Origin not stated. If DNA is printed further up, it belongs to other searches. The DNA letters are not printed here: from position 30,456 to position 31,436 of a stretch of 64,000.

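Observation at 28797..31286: Cys/Met-rich metal-handling quartet wired into a methyl-group oxidation operon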

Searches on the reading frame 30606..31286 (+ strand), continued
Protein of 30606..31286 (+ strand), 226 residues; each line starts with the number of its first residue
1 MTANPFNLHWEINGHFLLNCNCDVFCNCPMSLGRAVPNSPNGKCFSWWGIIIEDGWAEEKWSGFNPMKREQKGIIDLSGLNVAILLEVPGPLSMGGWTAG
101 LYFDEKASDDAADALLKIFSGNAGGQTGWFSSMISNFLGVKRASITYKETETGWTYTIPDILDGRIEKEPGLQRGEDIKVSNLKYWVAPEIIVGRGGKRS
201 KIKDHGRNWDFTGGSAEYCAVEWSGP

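Call 41: search_protein_families(library=pfam, proteins=[L079:3885-5498:+, L093:10578-11756:+, L079:10585-11496:+, L096:1645-3141:-, L060:3554-4486:+, L094:12548-14284:-, L071:10104-12308:+, L096:7492-8724:-, L071:12336-13598:+, L081:6963-7883:+], max_evalue=0.0001)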
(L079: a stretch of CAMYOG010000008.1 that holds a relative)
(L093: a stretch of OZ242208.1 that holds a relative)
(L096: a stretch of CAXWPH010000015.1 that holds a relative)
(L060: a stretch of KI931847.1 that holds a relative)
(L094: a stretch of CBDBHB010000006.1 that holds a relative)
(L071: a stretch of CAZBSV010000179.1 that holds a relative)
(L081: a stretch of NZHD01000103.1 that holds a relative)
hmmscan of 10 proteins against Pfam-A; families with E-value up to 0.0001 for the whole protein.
L079:3885-5498:+ (537 aa): 2 families
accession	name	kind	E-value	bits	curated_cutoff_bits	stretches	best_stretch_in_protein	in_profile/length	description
PF00501.34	AMP-binding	-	6.4e-79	265.9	29.9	1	21-396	6-384/384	AMP-binding enzyme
PF13193.12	AMP-binding_C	-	2.4e-15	57.7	24.5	1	446-526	1-76/76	AMP-binding enzyme C-terminal domain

L093:10578-11756:+ (392 aa): 2 families
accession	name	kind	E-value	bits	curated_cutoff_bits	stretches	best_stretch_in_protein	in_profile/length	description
PF01571.26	GCV_T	-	6.7e-40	137.4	25.6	1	34-273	9-254/255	Aminomethyltransferase folate-binding domain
PF08669.17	GCV_T_C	-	3.2e-15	56.2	25.9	1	299-379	1-79/80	Glycine cleavage T-protein C-terminal barrel domain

L079:10585-11496:+ (303 aa): 1 family
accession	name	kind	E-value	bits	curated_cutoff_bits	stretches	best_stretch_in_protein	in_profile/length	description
PF02574.22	S-methyl_trans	-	8e-50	170.7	22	1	15-296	1-282/283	Homocysteine S-methyltransferase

L096:1645-3141:- (498 aa): 1 family
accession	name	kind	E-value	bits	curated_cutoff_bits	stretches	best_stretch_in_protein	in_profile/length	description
PF00474.23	SSF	-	2.1e-59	201.9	22.8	1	48-435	1-398/406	Sodium:solute symporter family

L060:3554-4486:+ (310 aa): 1 family
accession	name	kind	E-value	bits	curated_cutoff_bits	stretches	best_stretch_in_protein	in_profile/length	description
PF11927.14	HODM_asu-like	-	2e-81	273.8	25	1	30-299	3-273/273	Haem-dependent oxidative N-demethylase, alpha subunit-like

L094:12548-14284:- (578 aa): 1 family
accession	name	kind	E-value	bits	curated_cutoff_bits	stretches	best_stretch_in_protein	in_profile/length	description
PF02028.23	BCCT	-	4.1e-151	504.2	27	1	61-548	1-484/485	BCCT, betaine/carnitine/choline family transporter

L071:10104-12308:+ (734 aa): 0 families

L096:7492-8724:- (410 aa): 3 families
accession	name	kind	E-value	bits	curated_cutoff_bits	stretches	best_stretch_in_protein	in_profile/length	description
PF00107.32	ADH_zinc_N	-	9.8e-17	61.6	31.8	1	212-360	1-126/129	Zinc-binding dehydrogenase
PF08240.17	ADH_N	-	2.6e-11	44.1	23.5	1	47-169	1-104/104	Alcohol dehydrogenase GroES-like domain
PF13602.12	ADH_zinc_N_2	-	1.5e-06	29.6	27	1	295-391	26-128/134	Zinc-binding dehydrogenase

L071:12336-13598:+ (420 aa): 3 families
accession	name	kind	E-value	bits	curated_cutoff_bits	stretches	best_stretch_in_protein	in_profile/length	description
PF13416.11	SBP_bac_8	-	9.1e-23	81.9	27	1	92-364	2-265/279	Bacterial extracellular solute-binding protein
PF01547.30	SBP_bac_1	-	7e-15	56.2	26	1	92-346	13-304/307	Bacterial extracellular solute-binding protein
PF13343.11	SBP_bac_6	-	3.2e-09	37.1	24.6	1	151-365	35-224/245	Bacterial extracellular solute-binding protein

L081:6963-7883:+ (306 aa): 3 families
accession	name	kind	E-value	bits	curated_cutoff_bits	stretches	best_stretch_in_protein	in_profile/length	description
PF00106.31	adh_short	-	1.4e-45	155.6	26.6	1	20-210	1-181/195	short chain dehydrogenase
PF13561.12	adh_short_C2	-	4.4e-35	121.8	27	1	26-256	1-233/236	Enoyl-(Acyl carrier protein) reductase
PF08659.16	KR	-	1.4e-19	71.2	22.6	1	23-199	4-170/180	KR domain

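Call 42: predict_structure(alignment_id=A1)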
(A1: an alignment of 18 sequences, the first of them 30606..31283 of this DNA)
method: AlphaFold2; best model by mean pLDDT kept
length: 226 residues; sequences in the alignment: 18
mean_pLDDT: 85.3   pTM: 0.85
mean pLDDT of the five models: 85.3, 82.9, 76.4, 67.0, 64.8
residues with pLDDT >= 90: 113; 70-90: 80; 50-70: 30; < 50: 3
segments of 3 or more residues with pLDDT < 50: 1-3
pLDDT, mean of each block of 10 residues (from residue 1): 66 94 79 79 92 93 56 89 94 90 97 96 90 92 95 92 86 65 70 81 89 89 92
secondary structure, 60 per line:
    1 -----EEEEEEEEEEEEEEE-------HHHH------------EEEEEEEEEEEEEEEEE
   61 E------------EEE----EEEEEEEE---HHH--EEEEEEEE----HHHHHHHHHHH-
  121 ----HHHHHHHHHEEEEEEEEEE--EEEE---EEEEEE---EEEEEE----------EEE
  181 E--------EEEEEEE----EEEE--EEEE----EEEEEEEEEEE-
elements in order: E6-20 H28-31 E44-61 E74-76 E81-88 E97-104 H109-119 H125-133 E134-143 E146-149 E153-158 E162-167 E178-181 E190-196 E201-204 E207-210 E215-225

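Call 46: search_protein_families(library=ncbifam, proteins=[L079:3885-5498:+, L093:10578-11756:+, L087:10623-11736:+, L073:3142-4287:-, L079:10585-11496:+, L060:3554-4486:+], max_evalue=1e-10)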
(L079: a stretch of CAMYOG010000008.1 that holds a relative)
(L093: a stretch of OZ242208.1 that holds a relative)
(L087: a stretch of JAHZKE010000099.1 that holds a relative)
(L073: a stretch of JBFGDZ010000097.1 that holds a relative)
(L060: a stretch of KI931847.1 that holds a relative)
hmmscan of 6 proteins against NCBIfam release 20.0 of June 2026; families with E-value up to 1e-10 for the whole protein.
L079:3885-5498:+ (537 aa): 97 families (the best 25 are shown)
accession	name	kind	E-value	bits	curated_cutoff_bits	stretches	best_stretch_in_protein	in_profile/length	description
NF004837.0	PRK06187.1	subfamily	5e-194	645.4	476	1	7-536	5-522/531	long-chain-fatty-acid--CoA ligase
NF005426.0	PRK07008.1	equivalog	1.4e-134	449.8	822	1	8-535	12-534/545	3-(methylthio)propionyl-CoA ligase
NF004674.0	PRK06018.1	subfamily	2e-131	439.4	766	1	9-536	9-534/544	long-chain-fatty-acid--CoA ligase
NF006020.0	PRK08162.1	subfamily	9.8e-104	347.6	677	1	24-535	33-537/545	acyl-CoA synthetase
NF006182.0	PRK08316.1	subfamily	3.1e-90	303.1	663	1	14-536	15-517/523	fatty acyl-CoA synthetase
NF004143.0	PRK05620.1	equivalog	4.6e-83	279.5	852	1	32-535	35-554/576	long-chain fatty-acid--CoA ligase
NF005801.1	PRK07656.1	equivalog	6.1e-73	246.2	657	1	16-533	7-500/500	FadD3 family acyl-CoA ligase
NF005307.0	PRK06839.1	equivalog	1.3e-72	245.1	748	1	23-533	15-490/496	o-succinylbenzoate--CoA ligase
NF004808.0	PRK06155.1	equivalog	1.2e-70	238.3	722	1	13-534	24-520/542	ATP-dependent acyl-CoA ligase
NF005857.1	PRK07786.1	exception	3.6e-69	233.6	733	1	22-537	22-513/513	fatty-acid--CoA ligase FadD5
NF005676.0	PRK07470.1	equivalog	6.5e-69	233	774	1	14-534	24-527/544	acyl-CoA synthetase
NF004797.0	PRK06145.1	equivalog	2.4e-67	227.4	850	1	23-536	15-495/499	acyl-CoA synthetase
NF009233.0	PRK12583.1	subfamily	7.1e-66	222.7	832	1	175-534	205-548/558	fatty acid CoA ligase family protein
NF005702.0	PRK07514.1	subfamily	1.3e-65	221.7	558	1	17-536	10-500/506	malonyl-CoA synthase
NF002966.0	PRK03640.1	equivalog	4e-65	220.3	556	1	21-535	13-479/483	o-succinylbenzoate--CoA ligase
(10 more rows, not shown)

L093:10578-11756:+ (392 aa): 8 families
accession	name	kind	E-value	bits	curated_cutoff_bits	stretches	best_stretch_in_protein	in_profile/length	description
NF009133.0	PRK12486.1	equivalog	4.8e-112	374.5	410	1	19-378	10-368/369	dimethylsulfoniopropionate demethylase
NF053776.1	TmaoDeMthMsil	equivalog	2.8e-49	168.3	1100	1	27-381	390-756/763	trimethylamine N-oxide demethylase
NF001567.0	PRK00389.1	subfamily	7.1e-49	166.7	300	1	31-382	13-356/359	glycine cleavage system aminomethyltransferase GcvT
TIGR00528.1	gcvT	equivalog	2.9e-35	121.9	235.85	1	25-379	5-360/362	glycine cleavage system aminomethyltransferase GcvT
NF010093.0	PRK13579.1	equivalog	8.3e-33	113.7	459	1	44-383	31-368/371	glycine cleavage system aminomethyltransferase GcvT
TIGR01372.1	soxA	subfamily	3.8e-26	91.2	1164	1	62-380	655-988/996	sarcosine oxidase subunit alpha family protein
NF047633.1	SyrngDmethDesA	equivalog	6.7e-18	64.4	800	1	75-240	59-234/453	syringate O-demethylase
NF047885.1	VanMgalDeMLigM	equivalog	1.4e-12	47.3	580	0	74-243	57-238/461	vanillate/3-O-methylgallate O-demethylase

L087:10623-11736:+ (371 aa): 8 families
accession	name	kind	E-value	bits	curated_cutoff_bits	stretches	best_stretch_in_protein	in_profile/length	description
NF009133.0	PRK12486.1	equivalog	1.7e-106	356.3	410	1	13-366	6-355/369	dimethylsulfoniopropionate demethylase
NF001567.0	PRK00389.1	subfamily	4.9e-52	177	300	1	36-353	19-329/359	glycine cleavage system aminomethyltransferase GcvT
TIGR00528.1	gcvT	equivalog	3.7e-50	170.9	235.85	1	24-363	6-343/362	glycine cleavage system aminomethyltransferase GcvT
NF053776.1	TmaoDeMthMsil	equivalog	2.5e-45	155.3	1100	1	21-359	387-730/763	trimethylamine N-oxide demethylase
NF010093.0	PRK13579.1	equivalog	3.5e-33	114.9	459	1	39-361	28-345/371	glycine cleavage system aminomethyltransferase GcvT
TIGR01372.1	soxA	subfamily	2.8e-30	104.9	1164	1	54-365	649-972/996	sarcosine oxidase subunit alpha family protein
NF047633.1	SyrngDmethDesA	equivalog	7.2e-17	61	800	1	73-239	59-235/453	syringate O-demethylase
NF047885.1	VanMgalDeMLigM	equivalog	1.7e-11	43.8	580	0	72-240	57-237/461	vanillate/3-O-methylgallate O-demethylase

L073:3142-4287:- (381 aa): 7 families
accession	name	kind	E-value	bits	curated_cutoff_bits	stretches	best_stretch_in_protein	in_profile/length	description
NF009133.0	PRK12486.1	equivalog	1.8e-104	349.6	410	1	9-372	5-368/369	dimethylsulfoniopropionate demethylase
NF053776.1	TmaoDeMthMsil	equivalog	1e-60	206.1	1100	1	17-378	386-759/763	trimethylamine N-oxide demethylase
NF001567.0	PRK00389.1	subfamily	5.7e-51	173.5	300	1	16-376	3-356/359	glycine cleavage system aminomethyltransferase GcvT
TIGR00528.1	gcvT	equivalog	9.7e-42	143.2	235.85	1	17-374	2-361/362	glycine cleavage system aminomethyltransferase GcvT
TIGR01372.1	soxA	subfamily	2.1e-30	105.3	1164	1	56-373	654-987/996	sarcosine oxidase subunit alpha family protein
NF010093.0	PRK13579.1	equivalog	1.6e-29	102.8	459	1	18-376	11-367/371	glycine cleavage system aminomethyltransferase GcvT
NF047633.1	SyrngDmethDesA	equivalog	9.2e-15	54.1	800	1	42-237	30-236/453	syringate O-demethylase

L079:10585-11496:+ (303 aa): 5 families
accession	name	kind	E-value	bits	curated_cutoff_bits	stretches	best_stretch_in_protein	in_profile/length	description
NF006396.0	PRK08645.1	equivalog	1.8e-38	132.1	453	1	11-298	9-285/611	bifunctional homocysteine S-methyltransferase/methylenetetrahydrofolate reductase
NF007020.0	PRK09485.1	equivalog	6.4e-37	127.2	215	1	5-297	4-303/306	homocysteine S-methyltransferase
NF005718.0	PRK07534.1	equivalog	9.1e-27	94.2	338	1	2-298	3-295/337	betaine--homocysteine S-methyltransferase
TIGR02082.1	metH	equivalog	5.9e-20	70.5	1010.85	1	14-168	5-183/1182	methionine synthase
NF007024.0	PRK09490.1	equivalog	5.5e-16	57.5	1497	1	43-297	62-329/1234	methionine synthase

L060:3554-4486:+ (310 aa): 0 families

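Call 47: fold_search(model_id=the predicted structure, library=pdb)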
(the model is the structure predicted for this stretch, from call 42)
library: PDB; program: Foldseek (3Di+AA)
matches with E <= 10: 694; with E <= 0.001: 5
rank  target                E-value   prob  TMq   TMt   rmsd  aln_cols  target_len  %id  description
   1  3c8w_B                2.7e-05  1.00  0.40  0.37  12.0       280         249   10  Crystal structure of acetoacetate decarboxylase (ADC) (YP_094708.1) from Legionella pneumophila subsp. pneumophila str (released 2008-02-26)
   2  3bgt_D                5.3e-05  1.00  0.43  0.40  11.7       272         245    9  Structural Studies of Acetoacetate Decarboxylase (released 2008-12-23)
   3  3bgt_A                7.9e-05  1.00  0.42  0.39  12.0       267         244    6  Structural Studies of Acetoacetate Decarboxylase (released 2008-12-23)
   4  4jmd_B                3.7e-04  1.00  0.41  0.36  13.0       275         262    8  Enduracididine biosynthesis enzyme MppR complexed with the condensation product of pyruvate and imidazole 4-carboxalde (released 2013-07-03)
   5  3bh2_A                4.9e-04  0.99  0.38  0.36  15.6       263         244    9  Structural Studies of Acetoacetate Decarboxylase (released 2008-12-23)
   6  3cmb_A                1.2e-03  0.97  0.39  0.34  14.0       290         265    8  Crystal structure of acetoacetate decarboxylase (YP_001047042.1) from Methanoculleus marisnigri JR1 at 1.60 A resoluti (released 2008-04-01)
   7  9g2i_A                1.4e-03  0.82  0.24  0.17  13.5       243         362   10  25-phosphosteroid lyase + phosphate (released 2026-01-21)
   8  3cmb_B                2.1e-03  0.94  0.38  0.33  14.0       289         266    7  Crystal structure of acetoacetate decarboxylase (YP_001047042.1) from Methanoculleus marisnigri JR1 at 1.60 A resoluti (released 2008-04-01)
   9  9g4c_B                3.5e-03  0.77  0.26  0.19  14.5       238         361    8  25-phosphosteroid lyase + phosphate + desmost-1,4-diene-3-one (released 2026-01-28)
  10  9fzn_A                6.6e-03  0.80  0.28  0.19  12.9       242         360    8  25-phosphosteroid lyase (25-PSL) (released 2026-01-14)
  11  9fzn_B                1.1e-02  0.60  0.26  0.18  13.8       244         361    9  25-phosphosteroid lyase (25-PSL) (released 2026-01-14)
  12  9g4c_A                1.2e-02  0.63  0.26  0.19  13.3       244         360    8  25-phosphosteroid lyase + phosphate + desmost-1,4-diene-3-one (released 2026-01-28)
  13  4ki3_B                3.4e-02  0.13  0.16  0.19  13.8       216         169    5  1.70 Angstrom resolution crystal structure of outer-membrane lipoprotein carrier protein (lolA) from Yersinia pestis C (released 2013-05-15)
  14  9gtx_A                4.1e-02  0.14  0.18  0.23  12.5       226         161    9  Structural and functional analysis of the Helicobacter pylori lipoprotein chaperone LolA (released 2024-12-18)
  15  2vxr                  8.0e-02  0.02  0.10  0.07  22.1       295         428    9  Crystal Structure of the Botulinum Neurotoxin serotype G binding domain (released 2009-07-07)
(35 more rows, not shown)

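Call 68: list_cluster_members(proteins=[P0029, P0020, P0010, P0022, window:30606-31283:+, P0139, P0175, P0306])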
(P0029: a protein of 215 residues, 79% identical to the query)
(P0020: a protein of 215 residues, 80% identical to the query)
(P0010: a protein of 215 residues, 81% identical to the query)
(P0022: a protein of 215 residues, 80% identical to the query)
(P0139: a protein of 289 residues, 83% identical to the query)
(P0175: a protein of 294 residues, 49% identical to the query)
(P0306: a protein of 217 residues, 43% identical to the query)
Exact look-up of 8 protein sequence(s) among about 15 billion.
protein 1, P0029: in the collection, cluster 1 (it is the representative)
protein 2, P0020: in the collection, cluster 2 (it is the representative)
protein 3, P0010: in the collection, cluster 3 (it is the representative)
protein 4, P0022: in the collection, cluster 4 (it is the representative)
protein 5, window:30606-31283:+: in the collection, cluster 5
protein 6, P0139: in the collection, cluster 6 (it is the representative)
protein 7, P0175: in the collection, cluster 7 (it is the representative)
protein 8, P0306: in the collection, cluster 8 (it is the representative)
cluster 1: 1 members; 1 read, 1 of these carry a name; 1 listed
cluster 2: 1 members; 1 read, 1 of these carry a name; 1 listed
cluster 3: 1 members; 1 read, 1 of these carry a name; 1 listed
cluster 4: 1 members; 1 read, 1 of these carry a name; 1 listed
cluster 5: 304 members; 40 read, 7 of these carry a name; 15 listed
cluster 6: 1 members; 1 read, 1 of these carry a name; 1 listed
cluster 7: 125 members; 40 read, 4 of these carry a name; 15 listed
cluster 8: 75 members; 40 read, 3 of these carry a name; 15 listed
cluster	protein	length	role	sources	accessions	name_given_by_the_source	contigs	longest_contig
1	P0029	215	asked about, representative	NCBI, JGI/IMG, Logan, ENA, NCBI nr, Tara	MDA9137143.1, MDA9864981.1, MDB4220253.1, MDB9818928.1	MAG: DUF1326 domain-containing protein [Candidatus Pelagibacterales bacterium] | hypothetical protein | DUF1326 domain-containing protein [Pelagibacterales bacterium]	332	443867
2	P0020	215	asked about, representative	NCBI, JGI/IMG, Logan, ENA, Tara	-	strand:+ start:7014 stop:7661 length:648 start_codon:yes stop_codon:yes gene_type:complete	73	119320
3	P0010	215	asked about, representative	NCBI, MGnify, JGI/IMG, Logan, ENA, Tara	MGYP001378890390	FL=1 | hypothetical protein | strand:+ start:16197 stop:16844 length:648 start_codon:yes stop_codon:yes ...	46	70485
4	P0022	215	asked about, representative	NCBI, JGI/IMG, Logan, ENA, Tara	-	hypothetical protein | strand:- start:548 stop:1195 length:648 start_codon:yes stop_codon:yes gene_type:complete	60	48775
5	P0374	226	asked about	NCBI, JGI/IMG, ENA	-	-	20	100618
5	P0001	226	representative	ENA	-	-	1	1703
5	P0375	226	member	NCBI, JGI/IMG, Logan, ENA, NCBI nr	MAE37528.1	MAG: hypothetical protein CMI87_02565 [Pelagibacteraceae bacterium] | hypothetical protein [Pelagibacteraceae bacterium]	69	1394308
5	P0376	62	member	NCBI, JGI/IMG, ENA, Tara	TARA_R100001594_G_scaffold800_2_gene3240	strand:+ start:109 stop:297 length:189 start_codon:yes stop_codon:yes gene_type:complete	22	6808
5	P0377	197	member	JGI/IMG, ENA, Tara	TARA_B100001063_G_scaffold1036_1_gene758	hypothetical protein | strand:+ start:52 stop:645 length:594 start_codon:yes stop_codon:yes gene_type:complete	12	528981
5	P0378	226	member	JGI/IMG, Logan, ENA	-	hypothetical protein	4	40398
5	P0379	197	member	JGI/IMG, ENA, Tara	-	hypothetical protein | strand:- start:228 stop:821 length:594 start_codon:yes stop_codon:yes gene_type:complete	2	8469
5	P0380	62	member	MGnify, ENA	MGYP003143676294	FL=1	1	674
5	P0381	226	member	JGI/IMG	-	hypothetical protein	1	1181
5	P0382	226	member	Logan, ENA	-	-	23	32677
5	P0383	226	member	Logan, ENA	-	-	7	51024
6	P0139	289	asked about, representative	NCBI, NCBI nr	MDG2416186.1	MAG: DUF2182 domain-containing protein [Pelagibacterales bacterium] | DUF2182 domain-containing protein [Pelagibacterales bacterium]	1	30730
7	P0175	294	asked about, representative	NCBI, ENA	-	-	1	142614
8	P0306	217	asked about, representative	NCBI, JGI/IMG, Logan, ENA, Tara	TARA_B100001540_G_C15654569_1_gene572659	strand:+ start:85 stop:738 length:654 start_codon:yes stop_codon:yes gene_type:complete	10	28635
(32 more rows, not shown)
